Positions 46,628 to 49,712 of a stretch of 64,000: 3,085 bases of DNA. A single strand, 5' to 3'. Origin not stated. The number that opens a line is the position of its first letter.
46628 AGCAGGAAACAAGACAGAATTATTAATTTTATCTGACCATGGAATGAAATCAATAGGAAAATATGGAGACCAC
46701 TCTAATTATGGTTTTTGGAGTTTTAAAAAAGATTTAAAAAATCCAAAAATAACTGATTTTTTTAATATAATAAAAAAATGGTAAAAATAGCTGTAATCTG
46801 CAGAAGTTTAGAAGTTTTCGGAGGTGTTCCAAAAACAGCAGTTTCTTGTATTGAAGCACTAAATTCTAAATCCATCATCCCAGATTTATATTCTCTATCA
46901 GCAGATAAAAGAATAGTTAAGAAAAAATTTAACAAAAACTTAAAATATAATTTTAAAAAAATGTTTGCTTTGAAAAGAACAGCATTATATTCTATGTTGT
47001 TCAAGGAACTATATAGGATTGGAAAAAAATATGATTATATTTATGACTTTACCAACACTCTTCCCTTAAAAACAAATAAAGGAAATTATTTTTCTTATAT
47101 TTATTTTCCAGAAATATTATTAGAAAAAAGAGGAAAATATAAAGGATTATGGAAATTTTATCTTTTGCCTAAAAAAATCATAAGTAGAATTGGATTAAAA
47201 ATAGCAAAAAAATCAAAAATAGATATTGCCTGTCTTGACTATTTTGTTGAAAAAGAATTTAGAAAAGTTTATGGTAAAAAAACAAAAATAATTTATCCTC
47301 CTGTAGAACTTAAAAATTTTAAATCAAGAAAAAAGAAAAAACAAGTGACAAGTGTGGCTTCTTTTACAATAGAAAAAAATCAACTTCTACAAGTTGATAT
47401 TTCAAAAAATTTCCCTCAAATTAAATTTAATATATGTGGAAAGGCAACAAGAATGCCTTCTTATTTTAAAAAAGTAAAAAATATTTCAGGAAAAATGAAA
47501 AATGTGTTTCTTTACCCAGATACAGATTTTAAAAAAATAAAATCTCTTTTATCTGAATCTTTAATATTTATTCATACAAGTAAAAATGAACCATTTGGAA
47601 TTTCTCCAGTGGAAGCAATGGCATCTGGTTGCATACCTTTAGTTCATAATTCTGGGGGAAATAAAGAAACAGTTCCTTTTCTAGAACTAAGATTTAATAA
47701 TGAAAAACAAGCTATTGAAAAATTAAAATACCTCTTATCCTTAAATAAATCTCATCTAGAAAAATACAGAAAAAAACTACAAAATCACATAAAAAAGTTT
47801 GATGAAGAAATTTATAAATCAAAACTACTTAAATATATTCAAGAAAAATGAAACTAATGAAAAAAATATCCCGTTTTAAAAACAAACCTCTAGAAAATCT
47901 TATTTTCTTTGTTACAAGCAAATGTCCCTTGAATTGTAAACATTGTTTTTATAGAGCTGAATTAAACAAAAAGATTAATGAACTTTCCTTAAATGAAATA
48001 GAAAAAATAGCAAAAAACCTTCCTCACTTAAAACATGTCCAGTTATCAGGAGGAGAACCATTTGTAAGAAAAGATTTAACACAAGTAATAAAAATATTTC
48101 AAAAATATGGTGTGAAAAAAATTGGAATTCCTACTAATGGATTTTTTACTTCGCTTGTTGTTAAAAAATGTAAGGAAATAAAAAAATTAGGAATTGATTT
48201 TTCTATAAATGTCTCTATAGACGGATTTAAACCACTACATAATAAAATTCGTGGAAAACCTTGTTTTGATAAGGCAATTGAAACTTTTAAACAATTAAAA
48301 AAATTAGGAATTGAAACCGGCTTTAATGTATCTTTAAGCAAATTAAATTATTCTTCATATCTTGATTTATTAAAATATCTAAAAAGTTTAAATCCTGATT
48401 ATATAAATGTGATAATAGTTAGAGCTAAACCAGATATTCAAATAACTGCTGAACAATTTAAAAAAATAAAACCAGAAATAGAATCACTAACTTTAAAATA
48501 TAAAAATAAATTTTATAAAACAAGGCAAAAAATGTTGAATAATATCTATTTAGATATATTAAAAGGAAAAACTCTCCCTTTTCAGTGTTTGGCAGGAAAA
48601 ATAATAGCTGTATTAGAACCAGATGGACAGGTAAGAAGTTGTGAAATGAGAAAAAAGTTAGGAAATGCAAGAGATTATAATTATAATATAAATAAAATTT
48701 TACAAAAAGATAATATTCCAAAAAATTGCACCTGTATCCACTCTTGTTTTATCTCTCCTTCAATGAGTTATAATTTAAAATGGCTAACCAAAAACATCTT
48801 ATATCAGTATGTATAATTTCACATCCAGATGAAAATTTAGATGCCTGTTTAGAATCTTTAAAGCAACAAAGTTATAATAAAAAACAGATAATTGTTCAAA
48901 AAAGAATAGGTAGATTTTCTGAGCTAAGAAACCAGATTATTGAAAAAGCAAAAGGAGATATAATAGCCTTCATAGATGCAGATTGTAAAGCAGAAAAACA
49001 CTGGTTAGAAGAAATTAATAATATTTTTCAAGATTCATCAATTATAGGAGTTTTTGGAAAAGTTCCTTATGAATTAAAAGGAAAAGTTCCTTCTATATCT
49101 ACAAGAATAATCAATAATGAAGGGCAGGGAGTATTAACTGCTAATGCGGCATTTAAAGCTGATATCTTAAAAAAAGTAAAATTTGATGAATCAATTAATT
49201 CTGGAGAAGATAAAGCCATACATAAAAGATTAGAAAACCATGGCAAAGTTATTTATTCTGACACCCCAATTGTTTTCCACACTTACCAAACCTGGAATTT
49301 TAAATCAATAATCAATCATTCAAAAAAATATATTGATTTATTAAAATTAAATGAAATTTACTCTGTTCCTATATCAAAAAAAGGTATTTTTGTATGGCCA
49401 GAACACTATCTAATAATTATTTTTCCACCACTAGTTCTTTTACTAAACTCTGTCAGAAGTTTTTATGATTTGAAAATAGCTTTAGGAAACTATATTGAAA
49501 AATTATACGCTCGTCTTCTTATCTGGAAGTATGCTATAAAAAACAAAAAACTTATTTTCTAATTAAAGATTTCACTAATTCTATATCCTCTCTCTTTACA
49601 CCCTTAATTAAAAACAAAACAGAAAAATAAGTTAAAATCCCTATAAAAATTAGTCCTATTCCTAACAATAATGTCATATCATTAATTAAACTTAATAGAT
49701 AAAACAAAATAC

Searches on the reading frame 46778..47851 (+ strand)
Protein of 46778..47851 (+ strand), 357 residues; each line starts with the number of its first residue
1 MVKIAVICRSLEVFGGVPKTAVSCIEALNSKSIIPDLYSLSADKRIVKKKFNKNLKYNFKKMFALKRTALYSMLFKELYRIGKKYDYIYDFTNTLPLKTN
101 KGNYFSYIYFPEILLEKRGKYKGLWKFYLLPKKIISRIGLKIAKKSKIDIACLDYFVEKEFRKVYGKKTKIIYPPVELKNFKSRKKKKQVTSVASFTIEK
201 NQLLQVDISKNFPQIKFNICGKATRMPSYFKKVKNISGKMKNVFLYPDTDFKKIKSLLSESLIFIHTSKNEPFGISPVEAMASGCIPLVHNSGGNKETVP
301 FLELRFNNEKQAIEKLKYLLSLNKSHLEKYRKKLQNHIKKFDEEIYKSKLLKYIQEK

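Call 24: search_protein_families(library=pfam, proteins=[window:46778-47851:+], max_evalue=0.0001)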
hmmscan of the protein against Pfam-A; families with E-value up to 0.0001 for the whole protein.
window:46778-47851:+ (357 aa): 2 families
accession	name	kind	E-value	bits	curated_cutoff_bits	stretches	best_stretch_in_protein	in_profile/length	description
PF00534.26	Glycos_transf_1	-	7.9e-20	71.5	26.4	1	181-334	9-165/172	Glycosyl transferases group 1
PF13692.12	Glyco_trans_1_4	-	7.5e-09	36.4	27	1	210-299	29-115/142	Glycosyl transferases group 1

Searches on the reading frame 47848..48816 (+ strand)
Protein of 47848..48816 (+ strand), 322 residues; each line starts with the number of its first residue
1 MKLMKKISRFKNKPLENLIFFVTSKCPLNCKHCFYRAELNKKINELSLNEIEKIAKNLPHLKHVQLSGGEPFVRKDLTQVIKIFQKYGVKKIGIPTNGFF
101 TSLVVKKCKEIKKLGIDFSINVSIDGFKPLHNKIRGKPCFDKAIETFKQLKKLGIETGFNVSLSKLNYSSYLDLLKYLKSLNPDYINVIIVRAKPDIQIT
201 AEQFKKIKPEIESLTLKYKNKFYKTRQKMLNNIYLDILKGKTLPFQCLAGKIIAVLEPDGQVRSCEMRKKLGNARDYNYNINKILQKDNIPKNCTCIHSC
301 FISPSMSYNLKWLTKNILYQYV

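Call 24: search_protein_families(library=pfam, proteins=[window:47848-48816:+], max_evalue=0.0001)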
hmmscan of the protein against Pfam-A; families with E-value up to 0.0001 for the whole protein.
window:47848-48816:+ (322 aa): 2 families
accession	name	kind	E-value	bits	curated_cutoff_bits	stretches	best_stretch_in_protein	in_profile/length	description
PF04055.27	Radical_SAM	-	1.3e-24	87.7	29.5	1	22-177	3-165/166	Radical SAM superfamily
PF13353.11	Fer4_12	-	2.2e-08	34.9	22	1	22-126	11-115/137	4Fe-4S single cluster domain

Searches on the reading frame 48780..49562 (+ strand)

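Call 24: search_protein_families(library=pfam, proteins=[window:48780-49562:+], max_evalue=0.0001)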
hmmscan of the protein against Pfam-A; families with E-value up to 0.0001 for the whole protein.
window:48780-49562:+ (260 aa): 2 families
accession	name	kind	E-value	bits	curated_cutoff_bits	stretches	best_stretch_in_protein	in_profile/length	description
PF00535.33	Glycos_transf_2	-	9.1e-11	42.4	23.3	1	48-105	68-128/168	Glycosyl transferase family 2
PF13641.12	Glyco_tranf_2_3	-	2.1e-06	28.4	27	1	17-165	38-209/230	Glycosyltransferase like family 2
